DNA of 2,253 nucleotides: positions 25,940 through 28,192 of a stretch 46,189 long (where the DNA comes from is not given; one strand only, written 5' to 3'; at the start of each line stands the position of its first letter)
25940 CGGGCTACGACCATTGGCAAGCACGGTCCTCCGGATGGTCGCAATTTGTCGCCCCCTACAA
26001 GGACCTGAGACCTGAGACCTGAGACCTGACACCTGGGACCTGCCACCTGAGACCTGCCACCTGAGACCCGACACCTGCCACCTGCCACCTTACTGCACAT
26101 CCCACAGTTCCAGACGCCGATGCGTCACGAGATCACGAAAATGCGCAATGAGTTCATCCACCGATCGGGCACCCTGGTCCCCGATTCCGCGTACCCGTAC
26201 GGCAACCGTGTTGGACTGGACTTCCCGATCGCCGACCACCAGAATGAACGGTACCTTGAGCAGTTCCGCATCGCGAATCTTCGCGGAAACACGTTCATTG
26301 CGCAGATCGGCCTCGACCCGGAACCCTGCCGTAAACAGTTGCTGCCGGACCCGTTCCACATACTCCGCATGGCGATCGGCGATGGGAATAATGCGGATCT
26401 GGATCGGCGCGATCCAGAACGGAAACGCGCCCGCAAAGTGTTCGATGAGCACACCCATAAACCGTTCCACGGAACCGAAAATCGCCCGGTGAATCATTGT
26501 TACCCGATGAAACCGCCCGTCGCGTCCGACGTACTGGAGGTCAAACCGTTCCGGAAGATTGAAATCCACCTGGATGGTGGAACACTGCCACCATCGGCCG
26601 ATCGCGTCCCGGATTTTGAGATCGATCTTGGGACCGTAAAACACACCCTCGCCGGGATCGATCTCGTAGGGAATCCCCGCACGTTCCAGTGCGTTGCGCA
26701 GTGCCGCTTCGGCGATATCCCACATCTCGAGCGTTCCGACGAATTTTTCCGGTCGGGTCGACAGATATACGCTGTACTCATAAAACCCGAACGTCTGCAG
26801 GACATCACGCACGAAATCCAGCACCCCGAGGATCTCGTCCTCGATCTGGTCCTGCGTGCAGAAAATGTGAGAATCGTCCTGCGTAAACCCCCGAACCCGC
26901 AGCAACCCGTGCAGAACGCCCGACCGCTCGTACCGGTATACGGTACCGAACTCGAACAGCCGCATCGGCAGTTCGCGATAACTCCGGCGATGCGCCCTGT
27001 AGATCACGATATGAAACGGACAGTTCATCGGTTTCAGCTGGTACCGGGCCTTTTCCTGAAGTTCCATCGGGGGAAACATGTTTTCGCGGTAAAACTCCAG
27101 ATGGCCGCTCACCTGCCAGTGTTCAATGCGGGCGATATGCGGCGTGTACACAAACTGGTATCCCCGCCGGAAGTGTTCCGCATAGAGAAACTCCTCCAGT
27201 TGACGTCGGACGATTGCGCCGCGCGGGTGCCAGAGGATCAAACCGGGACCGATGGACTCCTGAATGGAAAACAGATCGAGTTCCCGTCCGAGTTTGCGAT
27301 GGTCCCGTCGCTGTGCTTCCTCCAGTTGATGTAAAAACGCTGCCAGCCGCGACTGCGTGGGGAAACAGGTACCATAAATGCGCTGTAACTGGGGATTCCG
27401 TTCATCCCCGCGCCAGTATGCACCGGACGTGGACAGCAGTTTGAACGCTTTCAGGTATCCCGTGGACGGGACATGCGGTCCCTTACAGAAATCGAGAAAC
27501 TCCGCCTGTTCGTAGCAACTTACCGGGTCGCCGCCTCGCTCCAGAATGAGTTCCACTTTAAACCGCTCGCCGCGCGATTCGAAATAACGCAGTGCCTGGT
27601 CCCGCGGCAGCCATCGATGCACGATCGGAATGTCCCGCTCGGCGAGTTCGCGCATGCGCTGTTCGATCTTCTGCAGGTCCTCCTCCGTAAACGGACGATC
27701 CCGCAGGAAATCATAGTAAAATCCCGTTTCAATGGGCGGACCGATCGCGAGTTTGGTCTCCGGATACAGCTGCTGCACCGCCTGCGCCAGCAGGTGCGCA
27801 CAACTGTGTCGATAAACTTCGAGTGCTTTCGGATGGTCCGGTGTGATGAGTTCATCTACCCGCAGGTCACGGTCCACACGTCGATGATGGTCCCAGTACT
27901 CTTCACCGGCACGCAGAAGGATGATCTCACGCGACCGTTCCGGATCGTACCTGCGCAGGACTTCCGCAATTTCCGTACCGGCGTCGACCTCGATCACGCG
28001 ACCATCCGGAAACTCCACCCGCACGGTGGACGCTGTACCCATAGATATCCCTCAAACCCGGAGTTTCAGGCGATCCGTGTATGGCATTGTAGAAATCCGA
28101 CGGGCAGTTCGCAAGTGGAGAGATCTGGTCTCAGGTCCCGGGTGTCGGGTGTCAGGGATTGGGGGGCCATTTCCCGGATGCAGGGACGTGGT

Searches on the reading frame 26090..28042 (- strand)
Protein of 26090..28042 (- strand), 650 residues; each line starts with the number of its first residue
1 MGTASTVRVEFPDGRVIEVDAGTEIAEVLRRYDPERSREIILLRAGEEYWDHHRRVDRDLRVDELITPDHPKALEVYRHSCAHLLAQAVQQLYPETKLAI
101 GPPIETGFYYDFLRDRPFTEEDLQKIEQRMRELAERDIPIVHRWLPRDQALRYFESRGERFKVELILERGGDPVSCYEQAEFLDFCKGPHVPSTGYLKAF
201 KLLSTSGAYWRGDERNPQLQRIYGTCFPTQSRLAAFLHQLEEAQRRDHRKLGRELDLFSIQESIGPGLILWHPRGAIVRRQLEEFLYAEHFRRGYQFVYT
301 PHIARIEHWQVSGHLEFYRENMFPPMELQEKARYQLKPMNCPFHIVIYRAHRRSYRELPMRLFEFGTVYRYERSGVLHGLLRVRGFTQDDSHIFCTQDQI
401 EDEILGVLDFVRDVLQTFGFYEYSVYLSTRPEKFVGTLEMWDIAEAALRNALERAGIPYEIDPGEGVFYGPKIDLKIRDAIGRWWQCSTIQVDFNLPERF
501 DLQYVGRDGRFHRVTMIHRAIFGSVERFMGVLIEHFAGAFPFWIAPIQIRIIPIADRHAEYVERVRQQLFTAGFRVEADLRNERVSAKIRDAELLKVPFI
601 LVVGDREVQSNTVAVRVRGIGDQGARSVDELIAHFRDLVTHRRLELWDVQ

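Call 28: search_protein_families(library=ncbifam, proteins=[window:26090-28042:-], max_evalue=0.00001)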
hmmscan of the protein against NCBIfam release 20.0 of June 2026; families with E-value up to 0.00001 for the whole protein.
window:26090-28042:- (650 aa): 12 families
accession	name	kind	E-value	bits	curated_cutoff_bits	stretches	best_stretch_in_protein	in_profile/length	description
TIGR00418.1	thrS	equivalog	2.3e-217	723.4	383.65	1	78-636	1-562/565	threonine--tRNA ligase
NF003068.0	PRK03991.1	equivalog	9.1e-66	222.5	484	1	241-637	192-590/613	threonine--tRNA ligase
NF006625.0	PRK09194.1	equivalog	8e-25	87.7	558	2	500-634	419-557/559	proline--tRNA ligase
TIGR00408.1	proS_fam_I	equivalog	1.6e-21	76.8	437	2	485-642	219-384/475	proline--tRNA ligase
NF008979.1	PRK12325.1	exception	1.5e-20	73.5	550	2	506-635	302-436/437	proline--tRNA ligase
NF011500.0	PRK14938.1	equivalog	2.4e-17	63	362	1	538-637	266-367/387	Ser-tRNA(Thr) hydrolase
TIGR00409.1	proS_fam_II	equivalog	4.2e-16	58.9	306.7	2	540-631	467-561/568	proline--tRNA ligase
TIGR00442.1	hisS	equivalog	3.9e-15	55.8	286.75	2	272-430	10-162/406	histidine--tRNA ligase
TIGR00389.1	glyS_dimeric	equivalog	9.1e-11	41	243.3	0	540-637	465-563/565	glycine--tRNA ligase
NF003211.1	PRK04173.1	equivalog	4.4e-09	35.7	312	0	540-631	358-450/454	glycine--tRNA ligase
TIGR00344.1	alaS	equivalog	7.9e-07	27.7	457.05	1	78-207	556-680/847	alanine--tRNA ligase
NF002436.0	PRK01584.1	equivalog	2.5e-06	26.3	529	1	78-202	456-575/595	alanine--tRNA ligase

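Call 81: list_cluster_members(proteins=[window:26090-28042:-, window:39714-41771:-, window:13953-15161:-, window:3159-3593:+, window:3590-3943:+, window:5170-5529:-])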
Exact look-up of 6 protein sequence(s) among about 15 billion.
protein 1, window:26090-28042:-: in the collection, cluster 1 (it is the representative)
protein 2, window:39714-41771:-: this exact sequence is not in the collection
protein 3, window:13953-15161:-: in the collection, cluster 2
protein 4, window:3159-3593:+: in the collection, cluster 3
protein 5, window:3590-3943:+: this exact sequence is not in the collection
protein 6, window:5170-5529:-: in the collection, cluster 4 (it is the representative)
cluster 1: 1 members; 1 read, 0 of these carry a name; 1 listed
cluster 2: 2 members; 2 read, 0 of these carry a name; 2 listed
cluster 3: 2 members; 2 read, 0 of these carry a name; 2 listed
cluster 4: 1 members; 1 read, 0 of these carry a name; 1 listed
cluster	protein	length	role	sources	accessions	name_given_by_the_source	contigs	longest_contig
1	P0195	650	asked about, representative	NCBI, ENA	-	-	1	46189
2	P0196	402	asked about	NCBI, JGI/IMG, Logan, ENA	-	-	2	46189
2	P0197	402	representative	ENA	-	-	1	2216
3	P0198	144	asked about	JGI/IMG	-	-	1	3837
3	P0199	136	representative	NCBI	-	-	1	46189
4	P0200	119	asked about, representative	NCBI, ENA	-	-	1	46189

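Call 83: find_encoding_contigs(protein=P0198, flank=10000, max_places=6)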
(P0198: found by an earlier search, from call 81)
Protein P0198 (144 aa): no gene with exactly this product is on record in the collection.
